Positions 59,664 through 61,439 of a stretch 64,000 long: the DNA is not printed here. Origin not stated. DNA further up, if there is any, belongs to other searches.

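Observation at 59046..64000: Group-4-hydrogenase-like (Ehr/Hyf-like) membrane complex whose catalytic subunit lacks the NiFe-binding cysteines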

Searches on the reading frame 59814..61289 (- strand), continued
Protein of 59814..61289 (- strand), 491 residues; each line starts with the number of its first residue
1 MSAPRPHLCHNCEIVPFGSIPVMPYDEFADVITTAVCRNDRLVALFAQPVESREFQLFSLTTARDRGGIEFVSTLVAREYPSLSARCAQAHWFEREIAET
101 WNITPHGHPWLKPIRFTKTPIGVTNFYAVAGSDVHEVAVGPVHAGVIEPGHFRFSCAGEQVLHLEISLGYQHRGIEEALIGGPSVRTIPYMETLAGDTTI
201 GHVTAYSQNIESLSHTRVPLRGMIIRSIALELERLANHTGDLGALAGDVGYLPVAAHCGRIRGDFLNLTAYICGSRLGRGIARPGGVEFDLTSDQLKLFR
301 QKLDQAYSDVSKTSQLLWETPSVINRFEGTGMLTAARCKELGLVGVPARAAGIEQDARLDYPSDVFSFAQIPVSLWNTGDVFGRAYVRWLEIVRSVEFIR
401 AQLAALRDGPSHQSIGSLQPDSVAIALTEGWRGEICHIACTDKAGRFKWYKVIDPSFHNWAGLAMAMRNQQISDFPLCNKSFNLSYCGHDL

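Call 66: search_solved_structures(query=L002:4880-6856:+, max_evalue=1e-25, show_alignments=3)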
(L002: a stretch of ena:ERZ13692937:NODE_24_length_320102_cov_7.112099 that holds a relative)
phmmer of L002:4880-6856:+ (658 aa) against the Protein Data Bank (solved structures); distinct sequences matched with E-value up to 1e-25: 18.
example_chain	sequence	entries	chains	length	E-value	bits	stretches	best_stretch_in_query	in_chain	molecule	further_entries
7z0s_C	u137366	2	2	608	2e-70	241.6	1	18-589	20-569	Formate hydrogenlyase subunit 3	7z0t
6cfw_H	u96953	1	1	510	1e-47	166.6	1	74-484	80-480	Monovalent cation/H+ antiporter subunit D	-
6z16_A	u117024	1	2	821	5.9e-40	141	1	61-493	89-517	Multisubunit Na+/H+ antiporter, A subunit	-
7qru_A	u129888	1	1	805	2.4e-37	132.4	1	54-483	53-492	Na+/H+ antiporter subunit A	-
7qru_D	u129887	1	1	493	1.2e-29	106.9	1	32-484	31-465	Na+/H+ antiporter subunit D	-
7d3u_A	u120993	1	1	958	2.1e-29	106.1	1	66-502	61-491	Monovalent Na+/H+ antiporter subunit A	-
6hum_D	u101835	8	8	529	1.6e-28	103.2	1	69-522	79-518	NAD(P)H-quinone oxidoreductase chain 4 1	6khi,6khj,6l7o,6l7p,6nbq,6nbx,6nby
6u8y_X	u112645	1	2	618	2.1e-28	102.8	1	37-451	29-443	NADH dehydrogenase subunit M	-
8qby_M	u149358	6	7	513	1.1e-27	100.4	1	65-449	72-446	NADH dehydrogenase subunit M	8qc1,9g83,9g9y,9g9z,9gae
7aqw_M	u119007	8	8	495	2e-27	99.5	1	68-425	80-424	NADH-ubiquinone oxidoreductase chain 4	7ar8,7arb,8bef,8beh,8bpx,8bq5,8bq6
7ar7_M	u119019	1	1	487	3.1e-27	98.9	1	68-425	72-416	NADH-ubiquinone oxidoreductase chain 4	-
7a23_M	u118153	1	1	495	3.1e-27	98.9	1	68-425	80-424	Nad4m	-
4he8_L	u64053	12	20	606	4.8e-27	98.3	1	38-408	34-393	NADH-quinone oxidoreductase subunit 12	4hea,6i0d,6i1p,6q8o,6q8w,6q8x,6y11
7aqq_M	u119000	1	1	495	5.1e-27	98.2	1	68-425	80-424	NADH-ubiquinone oxidoreductase chain 4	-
8e73_4M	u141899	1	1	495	1.6e-26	96.6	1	69-425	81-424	Nad4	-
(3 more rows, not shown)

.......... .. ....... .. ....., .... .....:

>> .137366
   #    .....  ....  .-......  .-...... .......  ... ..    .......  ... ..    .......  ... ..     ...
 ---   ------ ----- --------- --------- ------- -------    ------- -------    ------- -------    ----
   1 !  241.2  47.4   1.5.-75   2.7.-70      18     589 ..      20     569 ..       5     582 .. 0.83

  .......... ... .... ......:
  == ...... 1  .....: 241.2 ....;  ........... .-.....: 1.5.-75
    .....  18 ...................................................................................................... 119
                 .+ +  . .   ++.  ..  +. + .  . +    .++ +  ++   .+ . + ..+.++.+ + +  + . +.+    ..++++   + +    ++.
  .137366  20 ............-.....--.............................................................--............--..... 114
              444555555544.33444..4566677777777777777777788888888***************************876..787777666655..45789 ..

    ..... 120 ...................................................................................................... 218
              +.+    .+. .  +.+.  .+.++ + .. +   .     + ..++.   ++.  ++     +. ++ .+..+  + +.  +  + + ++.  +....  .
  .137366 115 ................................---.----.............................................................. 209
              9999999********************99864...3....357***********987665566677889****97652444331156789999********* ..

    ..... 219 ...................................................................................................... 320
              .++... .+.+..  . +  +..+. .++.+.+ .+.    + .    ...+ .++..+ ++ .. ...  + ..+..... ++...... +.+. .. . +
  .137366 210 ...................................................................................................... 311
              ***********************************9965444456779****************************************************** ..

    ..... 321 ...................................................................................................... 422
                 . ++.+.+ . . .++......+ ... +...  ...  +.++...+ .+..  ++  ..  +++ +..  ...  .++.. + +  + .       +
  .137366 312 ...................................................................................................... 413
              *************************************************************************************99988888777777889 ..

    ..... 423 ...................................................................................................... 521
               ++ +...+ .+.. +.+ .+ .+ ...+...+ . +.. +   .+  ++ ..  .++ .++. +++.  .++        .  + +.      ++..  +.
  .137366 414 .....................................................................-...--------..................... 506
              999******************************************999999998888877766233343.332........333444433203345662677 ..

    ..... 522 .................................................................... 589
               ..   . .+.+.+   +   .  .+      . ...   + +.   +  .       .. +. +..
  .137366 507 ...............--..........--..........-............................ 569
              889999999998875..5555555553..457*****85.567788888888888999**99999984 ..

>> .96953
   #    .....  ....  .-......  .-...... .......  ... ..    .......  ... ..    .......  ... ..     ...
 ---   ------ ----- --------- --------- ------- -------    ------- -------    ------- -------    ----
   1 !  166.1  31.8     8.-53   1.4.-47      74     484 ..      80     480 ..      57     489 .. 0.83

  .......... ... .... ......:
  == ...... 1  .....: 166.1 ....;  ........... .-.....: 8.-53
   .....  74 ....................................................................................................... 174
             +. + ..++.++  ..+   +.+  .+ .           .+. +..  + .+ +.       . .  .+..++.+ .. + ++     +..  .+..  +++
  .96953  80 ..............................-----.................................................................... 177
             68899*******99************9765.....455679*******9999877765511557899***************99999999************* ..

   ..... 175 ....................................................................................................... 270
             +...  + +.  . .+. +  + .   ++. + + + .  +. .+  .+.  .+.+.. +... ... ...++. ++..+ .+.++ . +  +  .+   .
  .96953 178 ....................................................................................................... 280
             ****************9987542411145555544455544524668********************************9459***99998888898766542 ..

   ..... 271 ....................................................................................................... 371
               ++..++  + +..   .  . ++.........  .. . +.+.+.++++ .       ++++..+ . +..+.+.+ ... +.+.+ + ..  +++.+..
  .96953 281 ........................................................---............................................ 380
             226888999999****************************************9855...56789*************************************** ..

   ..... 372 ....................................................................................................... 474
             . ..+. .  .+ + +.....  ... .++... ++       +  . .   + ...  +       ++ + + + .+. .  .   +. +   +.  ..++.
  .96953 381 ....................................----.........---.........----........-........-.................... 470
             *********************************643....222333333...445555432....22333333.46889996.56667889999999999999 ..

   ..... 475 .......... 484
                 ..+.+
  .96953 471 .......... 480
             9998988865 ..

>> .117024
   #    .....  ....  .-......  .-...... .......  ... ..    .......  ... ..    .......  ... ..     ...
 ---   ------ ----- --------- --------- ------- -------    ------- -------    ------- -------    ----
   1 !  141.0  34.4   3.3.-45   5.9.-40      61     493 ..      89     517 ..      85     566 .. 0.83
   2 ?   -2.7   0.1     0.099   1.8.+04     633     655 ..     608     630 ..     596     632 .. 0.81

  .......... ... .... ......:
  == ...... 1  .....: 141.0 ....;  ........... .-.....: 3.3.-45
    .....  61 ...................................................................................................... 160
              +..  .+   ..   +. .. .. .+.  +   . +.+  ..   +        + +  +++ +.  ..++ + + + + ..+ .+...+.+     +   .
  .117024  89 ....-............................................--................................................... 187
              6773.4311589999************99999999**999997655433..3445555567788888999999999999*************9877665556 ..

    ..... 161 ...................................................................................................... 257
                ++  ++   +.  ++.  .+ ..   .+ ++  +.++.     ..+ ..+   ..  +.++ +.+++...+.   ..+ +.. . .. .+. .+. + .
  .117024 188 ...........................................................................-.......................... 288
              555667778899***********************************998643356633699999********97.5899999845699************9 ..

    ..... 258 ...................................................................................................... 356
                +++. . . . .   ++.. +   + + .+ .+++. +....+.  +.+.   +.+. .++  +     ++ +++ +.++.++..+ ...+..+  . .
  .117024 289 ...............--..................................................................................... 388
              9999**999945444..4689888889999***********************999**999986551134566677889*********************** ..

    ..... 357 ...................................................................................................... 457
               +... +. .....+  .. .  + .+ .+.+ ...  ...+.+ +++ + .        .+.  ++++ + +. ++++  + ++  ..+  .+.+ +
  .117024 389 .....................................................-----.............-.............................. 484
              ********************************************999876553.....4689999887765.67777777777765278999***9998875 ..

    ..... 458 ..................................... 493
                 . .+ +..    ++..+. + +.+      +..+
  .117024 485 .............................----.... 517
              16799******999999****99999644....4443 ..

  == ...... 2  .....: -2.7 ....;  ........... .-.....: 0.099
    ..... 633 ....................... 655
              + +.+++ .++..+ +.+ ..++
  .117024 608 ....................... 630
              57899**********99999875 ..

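Call 67: predict_structure(alignment_id=A2)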
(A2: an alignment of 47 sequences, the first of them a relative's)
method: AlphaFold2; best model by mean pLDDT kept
length: 234 residues; sequences in the alignment: 47
mean_pLDDT: 86.8   pTM: 0.67
mean pLDDT of the five models: 86.8, 83.8, 83.0, 82.9, 82.2
residues with pLDDT >= 90: 125; 70-90: 89; 50-70: 9; < 50: 11
segments of 3 or more residues with pLDDT < 50: 63-67, 229-234
pLDDT, mean of each block of 10 residues (from residue 1): 87 94 92 87 85 81 54 94 93 95 89 92 86 88 87 95 85 92 89 93 96 96 66 37
secondary structure, 60 per line:
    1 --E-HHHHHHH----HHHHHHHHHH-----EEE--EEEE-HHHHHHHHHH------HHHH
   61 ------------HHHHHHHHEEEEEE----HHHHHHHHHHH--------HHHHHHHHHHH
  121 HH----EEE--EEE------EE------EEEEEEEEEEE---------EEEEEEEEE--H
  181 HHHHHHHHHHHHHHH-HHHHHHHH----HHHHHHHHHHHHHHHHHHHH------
elements in order: H5-11 H16-25 E31-33 E36-39 H41-50 H57-60 H73-80 E81-86 H91-101 H110-122 E127-129 E132-134 E149-159 E169-177 H180-195 H197-204 H209-228

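Call 70: fold_search(model_id=the predicted structure, library=pdb)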
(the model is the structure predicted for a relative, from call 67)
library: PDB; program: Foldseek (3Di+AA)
matches with E <= 10: 420; with E <= 0.001: 48
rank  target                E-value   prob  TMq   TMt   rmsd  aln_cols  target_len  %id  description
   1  3urr_B                3.9e-08  1.00  0.53  0.79   3.1       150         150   27  Structure of PTS IIA-like nitrogen-regulatory protein PtsN (BTH_I0484) (ptsN) (released 2011-12-21)
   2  3urr_A                2.1e-07  1.00  0.53  0.78   3.2       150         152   27  Structure of PTS IIA-like nitrogen-regulatory protein PtsN (BTH_I0484) (ptsN) (released 2011-12-21)
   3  2a0j                  8.3e-07  1.00  0.52  0.80   2.7       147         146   24  Crystal Structure of Nitrogen Regulatory Protein IIA-Ntr from Neisseria meningitidis (released 2005-09-20)
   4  1a6j_B                8.3e-07  1.00  0.47  0.67   3.0       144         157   29  NITROGEN REGULATORY BACTERIAL PROTEIN IIA-NITROGEN (released 1998-07-15)
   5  1a6j_A                1.0e-06  1.00  0.46  0.68   3.5       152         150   29  NITROGEN REGULATORY BACTERIAL PROTEIN IIA-NITROGEN (released 1998-07-15)
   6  4gqx_A                1.3e-06  1.00  0.47  0.69   2.8       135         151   30  Crystal structure of EIIA(NTR) from Burkholderia pseudomallei (released 2013-03-20)
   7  8gv9_A                4.2e-05  1.00  0.48  0.16   6.3       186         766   19  The cryo-EM structure of hAE2 with chloride ion (released 2023-04-12)
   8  8jnj_A                7.3e-05  1.00  0.44  0.15   7.8       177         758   17  Structure of R932A/K1147A/H1148A mutant AE2 (released 2024-02-07)
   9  8cs9_Y                8.7e-05  1.00  0.44  0.15   9.1       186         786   16  Composite reconstruction of Class 1 of the erythrocyte ankyrin-1 complex (released 2022-07-20)
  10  8eeq_B                1.1e-04  1.00  0.45  0.39   7.1       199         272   13  CryoEM structures of bAE1 captured in multiple states. (released 2023-01-25)
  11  2oqt_B                1.2e-04  1.00  0.47  0.69   4.0       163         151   20  Structural Genomics, the crystal structure of a putative PTS IIA domain from Streptococcus pyogenes M1 GAS (released 2007-03-06)
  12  7tvz_B                1.4e-04  1.00  0.46  0.14   8.8       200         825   14  Cryo-EM structure of human band 3-protein 4.2 complex in diagonal conformation (released 2022-06-08)
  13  7uzv_E                1.5e-04  1.00  0.46  0.38   7.0       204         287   14  Cytoplasmic domains of Band 3-I (local refinement from consensus reconstruction of ankyrin complexes) (released 2022-07-20)
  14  8csl_g                1.5e-04  1.00  0.43  0.14   9.1       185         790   14  Sub-tomogram averaging of erythrocyte ankyrin-1 complex (released 2022-07-20)
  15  1xiz_B                1.6e-04  1.00  0.42  0.60   5.5       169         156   14  Structural Genomics, The crystal structure of domain IIA of putative phosphotransferase system specific for mannitol/f (released 2004-11-09)
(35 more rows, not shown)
